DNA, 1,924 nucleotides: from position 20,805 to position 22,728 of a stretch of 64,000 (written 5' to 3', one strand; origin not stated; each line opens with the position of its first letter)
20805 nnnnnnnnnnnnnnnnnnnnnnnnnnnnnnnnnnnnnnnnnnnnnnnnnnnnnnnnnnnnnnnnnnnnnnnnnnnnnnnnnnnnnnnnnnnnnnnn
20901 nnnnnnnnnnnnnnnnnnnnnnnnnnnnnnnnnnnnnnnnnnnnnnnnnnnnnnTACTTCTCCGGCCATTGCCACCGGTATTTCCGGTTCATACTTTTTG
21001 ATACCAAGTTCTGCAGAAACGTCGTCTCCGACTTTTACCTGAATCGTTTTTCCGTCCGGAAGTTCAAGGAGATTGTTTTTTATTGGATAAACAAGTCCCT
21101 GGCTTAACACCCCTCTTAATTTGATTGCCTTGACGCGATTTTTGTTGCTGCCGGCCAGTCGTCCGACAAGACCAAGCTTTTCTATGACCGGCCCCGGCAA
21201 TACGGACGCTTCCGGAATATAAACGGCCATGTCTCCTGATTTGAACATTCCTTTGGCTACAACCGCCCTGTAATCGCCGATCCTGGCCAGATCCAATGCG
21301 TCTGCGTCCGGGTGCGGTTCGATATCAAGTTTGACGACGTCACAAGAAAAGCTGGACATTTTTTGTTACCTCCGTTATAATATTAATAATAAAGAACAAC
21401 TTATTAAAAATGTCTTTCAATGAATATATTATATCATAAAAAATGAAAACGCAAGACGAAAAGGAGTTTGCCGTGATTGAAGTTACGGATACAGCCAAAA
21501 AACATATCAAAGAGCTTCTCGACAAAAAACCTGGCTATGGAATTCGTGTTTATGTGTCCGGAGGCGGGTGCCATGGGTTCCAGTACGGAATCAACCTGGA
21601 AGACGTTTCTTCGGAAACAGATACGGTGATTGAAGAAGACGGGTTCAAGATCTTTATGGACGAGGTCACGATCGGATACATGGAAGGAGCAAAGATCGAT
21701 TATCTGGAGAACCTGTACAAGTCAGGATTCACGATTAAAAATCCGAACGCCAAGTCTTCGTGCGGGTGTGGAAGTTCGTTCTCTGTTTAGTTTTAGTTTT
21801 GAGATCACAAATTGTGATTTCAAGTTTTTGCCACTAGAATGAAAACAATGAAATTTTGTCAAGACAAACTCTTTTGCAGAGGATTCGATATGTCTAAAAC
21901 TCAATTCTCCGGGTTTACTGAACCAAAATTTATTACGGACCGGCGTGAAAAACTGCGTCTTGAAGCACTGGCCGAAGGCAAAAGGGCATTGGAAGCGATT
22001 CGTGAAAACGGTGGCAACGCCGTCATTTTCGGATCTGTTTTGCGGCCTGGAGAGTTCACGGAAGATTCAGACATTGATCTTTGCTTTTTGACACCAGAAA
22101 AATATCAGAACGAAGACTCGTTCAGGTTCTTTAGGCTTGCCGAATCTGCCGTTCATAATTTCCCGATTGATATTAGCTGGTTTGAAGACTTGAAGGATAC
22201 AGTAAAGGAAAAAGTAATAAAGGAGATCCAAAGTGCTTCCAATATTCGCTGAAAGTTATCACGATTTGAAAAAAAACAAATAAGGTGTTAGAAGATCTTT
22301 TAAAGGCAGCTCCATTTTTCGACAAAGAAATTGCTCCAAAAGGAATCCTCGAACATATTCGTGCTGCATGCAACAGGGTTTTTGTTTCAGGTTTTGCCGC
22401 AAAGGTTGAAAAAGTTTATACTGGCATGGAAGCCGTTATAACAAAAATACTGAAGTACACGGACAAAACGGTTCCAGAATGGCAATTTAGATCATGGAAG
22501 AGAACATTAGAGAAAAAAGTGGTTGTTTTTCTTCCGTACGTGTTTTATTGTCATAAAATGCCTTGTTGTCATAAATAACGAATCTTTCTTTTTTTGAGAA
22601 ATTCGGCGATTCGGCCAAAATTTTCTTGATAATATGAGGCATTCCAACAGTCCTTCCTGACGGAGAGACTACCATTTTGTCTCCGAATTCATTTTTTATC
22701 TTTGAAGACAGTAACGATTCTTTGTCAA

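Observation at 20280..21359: RNA ligase fused to a tRNA-binding OB domain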

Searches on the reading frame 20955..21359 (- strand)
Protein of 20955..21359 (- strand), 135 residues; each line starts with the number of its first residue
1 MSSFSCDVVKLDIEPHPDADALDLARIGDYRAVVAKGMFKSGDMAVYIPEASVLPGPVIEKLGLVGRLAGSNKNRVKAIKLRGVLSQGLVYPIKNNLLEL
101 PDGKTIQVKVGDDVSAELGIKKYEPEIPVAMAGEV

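Call 42: search_solved_structures(query=A2, max_evalue=10, show_alignments=0)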
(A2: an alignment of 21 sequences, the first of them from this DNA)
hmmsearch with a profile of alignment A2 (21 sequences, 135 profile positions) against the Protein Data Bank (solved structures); distinct sequences matched with E-value up to 10: 14.
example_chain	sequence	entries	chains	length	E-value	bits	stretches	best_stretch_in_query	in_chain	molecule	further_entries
6vt1_A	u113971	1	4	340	7e-19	71.5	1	12-135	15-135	RNA Ligase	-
5cot_A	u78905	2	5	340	7.3e-19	71.4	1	12-135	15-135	Naegleria gruberi RNA ligase | RNA ligase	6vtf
5cou_A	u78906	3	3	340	7.3e-19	71.4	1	12-135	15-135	Naegleria gruberi RNA ligase | RNA ligase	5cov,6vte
6vt9_A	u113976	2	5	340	7.3e-19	71.4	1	12-135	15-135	RNA ligase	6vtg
6vt4_A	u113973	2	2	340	7.3e-19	71.4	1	12-135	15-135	RNA Ligase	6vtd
6vt3_A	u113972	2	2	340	7.3e-19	71.4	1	12-135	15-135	RNA Ligase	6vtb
6vt8_A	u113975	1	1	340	7.3e-19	71.4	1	12-135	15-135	RNA Ligase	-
6vt0_A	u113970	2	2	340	7.4e-19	71.4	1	12-135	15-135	RNA Ligase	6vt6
6vt5_A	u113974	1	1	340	1.1e-17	67.7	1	12-135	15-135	RNA Ligase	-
1mkh_A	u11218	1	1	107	0.015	18.6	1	5-28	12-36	C-terminal domain of Methionyl-tRNA synthetase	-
5h34_A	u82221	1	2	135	0.075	16.4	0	4-28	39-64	Methionine-tRNA ligase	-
6ahw_A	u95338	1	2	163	0.15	15.4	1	37-130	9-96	circular-permutated tRNA (cytidine(34)-2'-O)-methyltransferase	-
1ntg_A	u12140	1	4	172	0.49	13.7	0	5-28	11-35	Tyrosyl-tRNA synthetase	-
4p71_A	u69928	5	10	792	0.77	13.1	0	75-126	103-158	Phenylalanine--tRNA ligase beta subunit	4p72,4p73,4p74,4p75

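Call 47: predict_structure(alignment_id=A2)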
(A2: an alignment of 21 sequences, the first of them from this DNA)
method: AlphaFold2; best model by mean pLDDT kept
length: 135 residues; sequences in the alignment: 21
mean_pLDDT: 85.1   pTM: 0.73
mean pLDDT of the five models: 85.1, 83.6, 83.4, 83.0, 76.2
residues with pLDDT >= 90: 29; 70-90: 97; 50-70: 8; < 50: 1
segments of 3 or more residues with pLDDT < 50: none
pLDDT, mean of each block of 10 residues (from residue 1): 78 89 88 89 90 87 85 87 87 86 86 88 78 59
secondary structure, 60 per line:
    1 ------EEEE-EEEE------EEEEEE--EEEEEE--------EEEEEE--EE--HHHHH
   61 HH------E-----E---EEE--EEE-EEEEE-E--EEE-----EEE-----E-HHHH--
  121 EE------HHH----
elements in order: E7-10 E12-15 E22-27 E30-35 E44-49 H56-62 E79-81 E84-86 E88-92 E97-99 E105-107 H115-118

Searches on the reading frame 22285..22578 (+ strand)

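Call 11: search_protein_families(library=pfam, proteins=[window:22285-22578:+], max_evalue=0.01)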
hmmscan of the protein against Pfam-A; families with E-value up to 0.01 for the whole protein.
window:22285-22578:+ (97 aa): 1 family
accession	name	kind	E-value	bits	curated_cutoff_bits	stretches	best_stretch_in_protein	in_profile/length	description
PF17316.7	Perilipin_2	-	0.0065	16.4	30.1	1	19-86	26-93/253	Perilipin protein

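Call 63: search_protein_families(library=ncbifam, proteins=[window:22285-22578:+], max_evalue=0.01)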
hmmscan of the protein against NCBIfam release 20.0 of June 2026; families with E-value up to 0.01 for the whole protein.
window:22285-22578:+ (97 aa): 0 families
